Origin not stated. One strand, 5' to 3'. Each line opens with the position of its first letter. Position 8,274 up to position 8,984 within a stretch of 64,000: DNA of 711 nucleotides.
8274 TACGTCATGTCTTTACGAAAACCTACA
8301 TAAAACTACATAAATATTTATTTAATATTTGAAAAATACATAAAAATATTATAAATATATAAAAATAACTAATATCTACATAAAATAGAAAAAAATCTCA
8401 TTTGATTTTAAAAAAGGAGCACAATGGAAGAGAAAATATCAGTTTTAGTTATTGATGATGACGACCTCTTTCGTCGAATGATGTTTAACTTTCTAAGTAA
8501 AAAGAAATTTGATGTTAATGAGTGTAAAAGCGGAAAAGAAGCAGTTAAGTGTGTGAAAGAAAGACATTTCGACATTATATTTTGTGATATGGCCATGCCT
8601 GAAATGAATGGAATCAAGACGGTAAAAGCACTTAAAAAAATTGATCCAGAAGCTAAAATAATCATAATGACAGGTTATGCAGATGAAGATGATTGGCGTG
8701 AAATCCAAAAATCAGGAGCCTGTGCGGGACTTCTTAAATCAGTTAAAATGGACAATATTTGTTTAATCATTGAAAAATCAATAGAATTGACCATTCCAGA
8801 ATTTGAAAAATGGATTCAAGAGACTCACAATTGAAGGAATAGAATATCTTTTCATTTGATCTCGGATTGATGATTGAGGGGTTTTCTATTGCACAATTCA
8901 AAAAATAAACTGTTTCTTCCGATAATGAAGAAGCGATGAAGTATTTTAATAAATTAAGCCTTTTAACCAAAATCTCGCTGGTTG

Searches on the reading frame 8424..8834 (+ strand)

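Call 26: search_protein_families(library=pfam, proteins=[window:8424-8834:+], max_evalue=0.0001)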
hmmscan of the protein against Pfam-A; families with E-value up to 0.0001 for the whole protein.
window:8424-8834:+ (136 aa): 1 family
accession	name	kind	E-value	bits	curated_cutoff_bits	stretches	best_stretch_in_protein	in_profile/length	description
PF00072.30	Response_reg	-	1.7e-27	96.2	30.2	1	7-116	1-110/111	Response regulator receiver domain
